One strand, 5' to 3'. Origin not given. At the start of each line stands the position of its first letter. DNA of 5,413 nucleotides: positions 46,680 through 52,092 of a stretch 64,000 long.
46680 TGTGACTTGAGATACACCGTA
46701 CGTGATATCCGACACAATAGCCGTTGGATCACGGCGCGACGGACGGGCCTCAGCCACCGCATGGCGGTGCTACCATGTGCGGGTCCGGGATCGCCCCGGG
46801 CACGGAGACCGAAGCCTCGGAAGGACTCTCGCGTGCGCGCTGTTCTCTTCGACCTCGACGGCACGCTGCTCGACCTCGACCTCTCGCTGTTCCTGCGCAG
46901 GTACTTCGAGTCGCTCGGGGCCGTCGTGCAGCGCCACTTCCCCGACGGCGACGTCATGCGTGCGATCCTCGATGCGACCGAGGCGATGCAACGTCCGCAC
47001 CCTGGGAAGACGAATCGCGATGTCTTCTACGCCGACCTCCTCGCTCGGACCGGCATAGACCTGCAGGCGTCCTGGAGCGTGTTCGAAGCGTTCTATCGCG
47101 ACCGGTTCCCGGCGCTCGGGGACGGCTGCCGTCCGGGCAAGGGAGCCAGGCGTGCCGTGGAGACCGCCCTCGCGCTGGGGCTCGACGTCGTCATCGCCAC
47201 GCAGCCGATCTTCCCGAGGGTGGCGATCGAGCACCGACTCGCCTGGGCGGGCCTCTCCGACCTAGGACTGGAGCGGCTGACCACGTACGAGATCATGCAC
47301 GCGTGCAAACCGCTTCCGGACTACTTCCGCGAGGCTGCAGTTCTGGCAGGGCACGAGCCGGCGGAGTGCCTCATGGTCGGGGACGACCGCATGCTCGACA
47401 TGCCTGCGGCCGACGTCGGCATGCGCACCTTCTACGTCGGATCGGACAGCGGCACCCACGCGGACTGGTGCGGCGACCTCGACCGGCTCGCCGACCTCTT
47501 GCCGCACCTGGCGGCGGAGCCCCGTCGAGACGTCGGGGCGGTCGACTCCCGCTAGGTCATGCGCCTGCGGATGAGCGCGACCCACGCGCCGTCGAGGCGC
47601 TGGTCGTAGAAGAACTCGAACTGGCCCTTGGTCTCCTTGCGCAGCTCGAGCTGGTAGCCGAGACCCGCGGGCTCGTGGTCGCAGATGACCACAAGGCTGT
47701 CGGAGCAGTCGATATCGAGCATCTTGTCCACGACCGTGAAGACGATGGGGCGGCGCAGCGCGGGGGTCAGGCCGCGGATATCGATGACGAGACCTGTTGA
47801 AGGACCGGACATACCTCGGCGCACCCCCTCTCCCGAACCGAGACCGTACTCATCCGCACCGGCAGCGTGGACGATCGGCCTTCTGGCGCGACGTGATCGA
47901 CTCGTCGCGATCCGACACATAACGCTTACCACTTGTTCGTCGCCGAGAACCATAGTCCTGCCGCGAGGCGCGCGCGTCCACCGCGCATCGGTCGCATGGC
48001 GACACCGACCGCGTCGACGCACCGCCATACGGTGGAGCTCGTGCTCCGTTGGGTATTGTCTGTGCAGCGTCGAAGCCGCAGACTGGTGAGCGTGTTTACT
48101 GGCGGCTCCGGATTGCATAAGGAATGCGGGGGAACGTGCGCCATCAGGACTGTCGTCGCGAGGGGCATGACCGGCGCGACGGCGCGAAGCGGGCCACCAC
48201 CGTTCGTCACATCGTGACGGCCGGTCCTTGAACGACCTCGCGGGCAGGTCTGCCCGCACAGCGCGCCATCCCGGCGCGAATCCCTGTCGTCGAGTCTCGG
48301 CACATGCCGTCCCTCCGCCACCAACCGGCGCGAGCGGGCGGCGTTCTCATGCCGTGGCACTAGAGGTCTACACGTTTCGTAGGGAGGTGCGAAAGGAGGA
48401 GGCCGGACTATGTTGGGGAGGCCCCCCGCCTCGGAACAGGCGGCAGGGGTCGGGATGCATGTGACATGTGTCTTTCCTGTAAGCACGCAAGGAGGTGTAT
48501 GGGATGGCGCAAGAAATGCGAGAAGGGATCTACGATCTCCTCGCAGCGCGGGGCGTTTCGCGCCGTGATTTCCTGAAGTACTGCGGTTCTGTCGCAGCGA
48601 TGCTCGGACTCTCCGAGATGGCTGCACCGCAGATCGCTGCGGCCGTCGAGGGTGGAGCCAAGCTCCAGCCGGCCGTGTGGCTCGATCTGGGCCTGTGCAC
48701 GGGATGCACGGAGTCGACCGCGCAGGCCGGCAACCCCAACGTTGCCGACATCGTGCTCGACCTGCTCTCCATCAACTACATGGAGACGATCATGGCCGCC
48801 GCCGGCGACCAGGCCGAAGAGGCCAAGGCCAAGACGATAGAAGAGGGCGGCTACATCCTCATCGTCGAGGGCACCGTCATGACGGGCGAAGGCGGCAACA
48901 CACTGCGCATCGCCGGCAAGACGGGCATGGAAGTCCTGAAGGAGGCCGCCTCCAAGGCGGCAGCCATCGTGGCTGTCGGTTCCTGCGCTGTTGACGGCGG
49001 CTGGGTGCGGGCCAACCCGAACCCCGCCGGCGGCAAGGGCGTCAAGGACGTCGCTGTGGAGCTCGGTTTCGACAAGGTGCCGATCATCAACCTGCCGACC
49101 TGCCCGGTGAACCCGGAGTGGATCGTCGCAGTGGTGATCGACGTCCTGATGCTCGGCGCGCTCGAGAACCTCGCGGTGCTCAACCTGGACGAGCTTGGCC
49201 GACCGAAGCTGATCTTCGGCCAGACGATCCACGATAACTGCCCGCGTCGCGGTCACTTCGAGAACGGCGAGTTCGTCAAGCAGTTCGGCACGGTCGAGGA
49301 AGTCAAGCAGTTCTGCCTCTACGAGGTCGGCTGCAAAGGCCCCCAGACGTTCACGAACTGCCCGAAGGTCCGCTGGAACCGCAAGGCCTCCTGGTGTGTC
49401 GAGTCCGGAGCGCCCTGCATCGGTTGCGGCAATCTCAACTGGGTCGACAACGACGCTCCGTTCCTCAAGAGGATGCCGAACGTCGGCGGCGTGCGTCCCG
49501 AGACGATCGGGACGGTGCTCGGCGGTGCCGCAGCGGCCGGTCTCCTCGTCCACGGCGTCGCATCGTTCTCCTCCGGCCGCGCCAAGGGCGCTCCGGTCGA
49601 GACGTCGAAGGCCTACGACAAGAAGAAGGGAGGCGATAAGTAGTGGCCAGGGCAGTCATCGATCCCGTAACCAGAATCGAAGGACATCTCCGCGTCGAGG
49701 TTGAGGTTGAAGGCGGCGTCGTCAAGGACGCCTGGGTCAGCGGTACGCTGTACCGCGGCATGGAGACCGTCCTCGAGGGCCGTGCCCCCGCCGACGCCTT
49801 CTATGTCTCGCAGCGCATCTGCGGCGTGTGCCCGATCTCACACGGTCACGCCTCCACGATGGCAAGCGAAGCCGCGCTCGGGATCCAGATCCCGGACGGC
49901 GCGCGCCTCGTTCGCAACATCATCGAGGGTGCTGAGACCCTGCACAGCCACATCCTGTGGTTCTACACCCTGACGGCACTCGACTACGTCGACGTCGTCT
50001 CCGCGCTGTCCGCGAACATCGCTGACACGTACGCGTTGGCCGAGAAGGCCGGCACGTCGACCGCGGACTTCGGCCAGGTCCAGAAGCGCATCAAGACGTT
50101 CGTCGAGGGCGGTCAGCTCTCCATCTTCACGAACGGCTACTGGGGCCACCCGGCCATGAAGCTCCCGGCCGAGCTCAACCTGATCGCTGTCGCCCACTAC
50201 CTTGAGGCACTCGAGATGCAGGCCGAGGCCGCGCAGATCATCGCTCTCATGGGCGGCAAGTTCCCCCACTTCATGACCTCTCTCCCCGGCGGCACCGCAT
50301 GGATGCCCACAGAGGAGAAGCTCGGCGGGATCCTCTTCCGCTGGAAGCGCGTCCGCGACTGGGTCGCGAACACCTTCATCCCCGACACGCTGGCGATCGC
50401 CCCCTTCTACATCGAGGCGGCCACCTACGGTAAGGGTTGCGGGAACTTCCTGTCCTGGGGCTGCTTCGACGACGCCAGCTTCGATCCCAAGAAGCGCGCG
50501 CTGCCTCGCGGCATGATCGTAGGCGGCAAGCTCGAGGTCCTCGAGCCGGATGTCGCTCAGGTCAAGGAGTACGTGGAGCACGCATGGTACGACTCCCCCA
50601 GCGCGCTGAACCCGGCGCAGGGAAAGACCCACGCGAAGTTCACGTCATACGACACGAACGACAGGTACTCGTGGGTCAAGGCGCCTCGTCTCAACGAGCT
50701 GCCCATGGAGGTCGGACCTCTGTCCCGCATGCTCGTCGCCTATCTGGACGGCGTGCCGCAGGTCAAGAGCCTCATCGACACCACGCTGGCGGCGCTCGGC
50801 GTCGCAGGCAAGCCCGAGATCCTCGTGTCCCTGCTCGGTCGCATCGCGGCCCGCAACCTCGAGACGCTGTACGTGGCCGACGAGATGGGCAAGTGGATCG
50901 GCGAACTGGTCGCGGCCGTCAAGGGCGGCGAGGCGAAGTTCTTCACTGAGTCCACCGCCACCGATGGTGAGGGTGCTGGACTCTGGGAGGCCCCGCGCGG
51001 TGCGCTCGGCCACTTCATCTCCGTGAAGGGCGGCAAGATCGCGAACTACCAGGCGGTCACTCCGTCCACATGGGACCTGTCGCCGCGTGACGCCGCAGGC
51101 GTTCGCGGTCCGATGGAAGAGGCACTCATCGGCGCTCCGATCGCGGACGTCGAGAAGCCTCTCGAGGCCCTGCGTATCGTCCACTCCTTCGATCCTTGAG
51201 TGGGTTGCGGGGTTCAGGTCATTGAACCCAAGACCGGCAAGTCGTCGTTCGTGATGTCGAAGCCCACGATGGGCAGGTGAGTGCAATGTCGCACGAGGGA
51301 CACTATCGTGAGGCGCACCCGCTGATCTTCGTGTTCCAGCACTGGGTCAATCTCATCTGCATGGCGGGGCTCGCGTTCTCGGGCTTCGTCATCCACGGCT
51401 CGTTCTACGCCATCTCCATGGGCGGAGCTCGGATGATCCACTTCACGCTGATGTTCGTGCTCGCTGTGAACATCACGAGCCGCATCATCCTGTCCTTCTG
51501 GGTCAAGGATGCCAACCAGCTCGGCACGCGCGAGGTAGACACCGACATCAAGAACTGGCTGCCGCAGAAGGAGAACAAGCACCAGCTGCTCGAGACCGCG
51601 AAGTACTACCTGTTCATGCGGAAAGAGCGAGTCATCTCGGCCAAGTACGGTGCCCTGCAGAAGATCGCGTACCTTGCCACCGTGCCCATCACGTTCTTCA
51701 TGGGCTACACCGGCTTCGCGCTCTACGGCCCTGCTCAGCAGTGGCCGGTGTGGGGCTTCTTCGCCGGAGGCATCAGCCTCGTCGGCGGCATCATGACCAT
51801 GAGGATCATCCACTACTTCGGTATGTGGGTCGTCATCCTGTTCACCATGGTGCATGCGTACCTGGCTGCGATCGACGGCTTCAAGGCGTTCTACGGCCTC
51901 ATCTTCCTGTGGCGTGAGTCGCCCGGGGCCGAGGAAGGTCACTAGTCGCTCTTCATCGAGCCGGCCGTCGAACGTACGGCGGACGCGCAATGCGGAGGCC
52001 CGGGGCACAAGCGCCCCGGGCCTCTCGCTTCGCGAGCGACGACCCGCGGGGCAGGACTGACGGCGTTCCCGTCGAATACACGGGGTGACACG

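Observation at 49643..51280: In-frame UGA at the nickel-ligand cysteine of the group-1 hydrogenase large subunit suggests a selenocysteine [NiFeSe] enzyme that ORF callers truncate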

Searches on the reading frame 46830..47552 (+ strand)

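Call 7: search_protein_families(library=pfam, proteins=[window:46830-47552:+])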
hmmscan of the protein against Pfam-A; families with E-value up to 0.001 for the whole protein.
window:46830-47552:+ (241 aa): 3 families
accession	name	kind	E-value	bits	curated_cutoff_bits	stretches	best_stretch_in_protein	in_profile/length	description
PF00702.32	Hydrolase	-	3.1e-14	54.3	26.4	1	2-194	1-187/191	haloacid dehalogenase-like hydrolase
PF13419.12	HAD_2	-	1.8e-06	28.6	23.8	1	5-199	1-174/178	Haloacid dehalogenase-like hydrolase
PF13242.12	Hydrolase_like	-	1.6e-05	25.1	22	1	160-212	4-57/75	HAD-hyrolase-like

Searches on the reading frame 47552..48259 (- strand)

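Call 7: search_protein_families(library=pfam, proteins=[window:47552-48259:-])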
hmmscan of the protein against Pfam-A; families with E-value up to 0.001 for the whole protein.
window:47552-48259:- (235 aa): 1 family
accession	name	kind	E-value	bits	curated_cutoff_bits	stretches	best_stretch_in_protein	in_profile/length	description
PF10006.14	DUF2249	-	1.3e-08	34.9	29.5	1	158-232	1-70/70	Uncharacterized conserved protein (DUF2249)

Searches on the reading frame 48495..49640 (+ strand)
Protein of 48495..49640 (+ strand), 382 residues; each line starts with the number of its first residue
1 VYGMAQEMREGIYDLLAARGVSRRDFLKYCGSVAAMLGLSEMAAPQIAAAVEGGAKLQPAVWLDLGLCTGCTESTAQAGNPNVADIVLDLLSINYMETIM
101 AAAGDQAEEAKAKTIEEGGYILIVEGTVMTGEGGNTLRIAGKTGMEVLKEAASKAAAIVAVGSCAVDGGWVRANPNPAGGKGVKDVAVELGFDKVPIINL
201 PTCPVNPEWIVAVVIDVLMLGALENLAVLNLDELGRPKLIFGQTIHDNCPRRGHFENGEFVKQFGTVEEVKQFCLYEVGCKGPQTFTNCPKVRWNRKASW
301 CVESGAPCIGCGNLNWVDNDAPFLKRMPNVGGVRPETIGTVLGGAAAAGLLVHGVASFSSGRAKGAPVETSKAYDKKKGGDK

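Call 7: search_protein_families(library=pfam, proteins=[window:48495-49640:+])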
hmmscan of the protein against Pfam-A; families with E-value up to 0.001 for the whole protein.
window:48495-49640:+ (382 aa): 2 families
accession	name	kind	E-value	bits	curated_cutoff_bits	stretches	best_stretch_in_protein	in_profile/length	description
PF14720.11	NiFe_hyd_SSU_C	-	5.8e-30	103.9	27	1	241-323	1-79/80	NiFe/NiFeSe hydrogenase small subunit C-terminal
PF01058.29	Oxidored_q6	-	7.4e-28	97.3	27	1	68-215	1-126/128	NADH ubiquinone oxidoreductase, 20 Kd subunit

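Call 49: search_solved_structures(query=window:48495-49640:+, max_evalue=1e-20, show_alignments=1)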
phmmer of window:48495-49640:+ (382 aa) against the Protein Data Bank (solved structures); distinct sequences matched with E-value up to 1e-20: 43.
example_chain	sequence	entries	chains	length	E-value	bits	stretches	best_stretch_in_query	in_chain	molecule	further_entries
1h2a_S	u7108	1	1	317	4.5e-80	272.7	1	9-324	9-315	HYDROGENASE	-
4upe_A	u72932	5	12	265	8.9e-69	235.5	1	56-325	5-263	NIFE-HYDROGENASE SMALL SUBUNIT | HYDROGENASE (NIFE) SMALL SUBUNIT HYDA | PERIPLASMIC [NIFE] HYDROGENASE SMALL SUBUNIT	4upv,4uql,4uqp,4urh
1yqw_A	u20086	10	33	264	9.2e-69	235.5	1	56-325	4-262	Periplasmic [NiFe] hydrogenase small subunit | HYDROGENASE (NIFE) SMALL SUBUNIT HYDA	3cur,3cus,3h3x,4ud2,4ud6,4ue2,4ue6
1yrq_A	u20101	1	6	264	4.3e-68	233.2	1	56-325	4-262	Periplasmic [NiFe] hydrogenase small subunit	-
4ucw_A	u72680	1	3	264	4.8e-68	233.1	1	56-325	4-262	HYDROGENASE (NIFE) SMALL SUBUNIT HYDA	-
1frf_S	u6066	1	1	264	5.4e-68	232.9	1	56-325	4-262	[NI-FE] HYDROGENASE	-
4ucq_A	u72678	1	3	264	6.1e-68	232.7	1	56-325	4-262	HYDROGENASE (NIFE) SMALL SUBUNIT HYDA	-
4ucx_A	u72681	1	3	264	1e-67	232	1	56-325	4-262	HYDROGENASE (NIFE) SMALL SUBUNIT HYDA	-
1yq9_A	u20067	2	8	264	9.1e-67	228.9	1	56-324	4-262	Periplasmic [NiFe] hydrogenase small subunit | PERIPLASMIC HYDROGENASE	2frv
1e3d_A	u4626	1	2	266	4.3e-66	226.7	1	60-324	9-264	[NiFe] hydrogenase small subunit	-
1h2r_S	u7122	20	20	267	4.9e-66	226.5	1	58-324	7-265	PROTEIN (PERIPLASMIC [NIFE] HYDROGENASE SMALL SUBUNIT) | Periplasmic [NiFe] hydrogenase small subunit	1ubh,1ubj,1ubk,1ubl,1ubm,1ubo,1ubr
8w6x_S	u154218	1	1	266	5.1e-66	226.4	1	59-324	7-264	Periplasmic [NiFe] hydrogenase small subunit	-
4u9h_S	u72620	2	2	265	5.6e-66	226.3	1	59-324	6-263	Periplasmic [NiFe] hydrogenase small subunit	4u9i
1frv_A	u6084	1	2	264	9.9e-66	225.5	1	56-324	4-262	HYDROGENASE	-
4gd3_S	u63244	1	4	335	2.6e-60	207.6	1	59-370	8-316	Hydrogenase-1 small chain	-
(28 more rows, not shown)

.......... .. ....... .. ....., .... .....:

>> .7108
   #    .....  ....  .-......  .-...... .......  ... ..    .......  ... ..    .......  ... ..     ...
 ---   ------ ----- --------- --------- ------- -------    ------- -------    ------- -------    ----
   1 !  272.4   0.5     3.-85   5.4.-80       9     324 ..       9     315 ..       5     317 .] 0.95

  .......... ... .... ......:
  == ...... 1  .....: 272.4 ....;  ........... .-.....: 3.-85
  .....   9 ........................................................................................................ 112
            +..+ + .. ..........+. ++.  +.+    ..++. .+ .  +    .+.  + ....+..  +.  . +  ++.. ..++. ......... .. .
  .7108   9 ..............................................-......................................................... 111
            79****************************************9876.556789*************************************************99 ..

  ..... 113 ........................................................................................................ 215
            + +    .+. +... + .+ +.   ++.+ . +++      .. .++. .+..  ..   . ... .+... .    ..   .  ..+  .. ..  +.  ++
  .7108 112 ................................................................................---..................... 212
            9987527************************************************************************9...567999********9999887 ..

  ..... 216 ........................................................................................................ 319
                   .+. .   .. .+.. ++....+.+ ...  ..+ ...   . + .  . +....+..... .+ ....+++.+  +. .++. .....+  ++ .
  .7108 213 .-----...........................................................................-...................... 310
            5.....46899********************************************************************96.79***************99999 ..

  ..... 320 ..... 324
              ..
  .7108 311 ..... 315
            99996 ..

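Call 55: search_protein_families(library=ncbifam, proteins=[window:48495-49640:+], max_evalue=0.00001)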
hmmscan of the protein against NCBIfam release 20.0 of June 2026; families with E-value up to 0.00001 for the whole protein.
window:48495-49640:+ (382 aa): 4 families
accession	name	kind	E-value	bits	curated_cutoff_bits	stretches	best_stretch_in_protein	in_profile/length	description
TIGR00391.1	hydA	subfamily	2.2e-93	313.3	179.5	1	11-359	5-353/365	hydrogenase small subunit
NF007779.0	PRK10468.1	equivalog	3.2e-73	246.8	659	1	14-313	6-297/372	hydrogenase 2 small subunit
NF045520.1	H2_NiFeSe_small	exception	1e-68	232.1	470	1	21-324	2-312/314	NiFeSe hydrogenase small subunit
TIGR03294.1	FrhG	equivalog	8e-06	25.7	245.5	1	63-227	7-149/228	coenzyme F420 hydrogenase subunit gamma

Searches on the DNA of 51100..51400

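Call 8: search_rna_families(source=window, start=51100, end=51400, threshold=evalue, max_evalue=10)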
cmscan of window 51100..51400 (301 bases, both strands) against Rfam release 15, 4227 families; matches with E-value up to 10: 1.
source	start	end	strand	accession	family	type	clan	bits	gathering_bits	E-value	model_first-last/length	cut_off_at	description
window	51246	51300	+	RF00211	SNORD35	Gene; snRNA; snoRNA; CD-box;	CL00056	15.2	36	1.1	1-88/88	no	Small nucleolar RNA SNORD35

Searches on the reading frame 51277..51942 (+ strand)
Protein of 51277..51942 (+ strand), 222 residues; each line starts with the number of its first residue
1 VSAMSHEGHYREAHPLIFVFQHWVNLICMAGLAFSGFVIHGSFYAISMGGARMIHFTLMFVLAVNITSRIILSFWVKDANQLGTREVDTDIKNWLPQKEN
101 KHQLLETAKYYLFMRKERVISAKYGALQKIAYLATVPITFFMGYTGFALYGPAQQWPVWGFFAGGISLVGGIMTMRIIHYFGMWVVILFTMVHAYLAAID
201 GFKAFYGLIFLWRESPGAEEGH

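Call 7: search_protein_families(library=pfam, proteins=[window:51277-51942:+])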
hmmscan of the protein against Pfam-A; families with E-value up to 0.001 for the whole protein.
window:51277-51942:+ (222 aa): 1 family
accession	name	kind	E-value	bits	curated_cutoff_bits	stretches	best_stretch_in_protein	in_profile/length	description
PF01292.26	Ni_hydr_CYTB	-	1.1e-20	74.5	30.1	1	14-202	2-167/179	Prokaryotic cytochrome b561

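Call 55: search_protein_families(library=ncbifam, proteins=[window:51286-51942:+], max_evalue=0.00001)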
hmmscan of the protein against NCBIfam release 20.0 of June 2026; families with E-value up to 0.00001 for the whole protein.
window:51286-51942:+ (219 aa): 2 families
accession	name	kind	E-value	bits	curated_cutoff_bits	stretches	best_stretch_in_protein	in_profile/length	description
TIGR02125.1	CytB-hydogenase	equivalog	1.5e-26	93.2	121.5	1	17-200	9-194/212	Ni/Fe-hydrogenase, b-type cytochrome subunit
NF007551.0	PRK10171.1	equivalog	8.5e-10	38.7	442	1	17-195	20-203/235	Ni/Fe-hydrogenase b-type cytochrome subunit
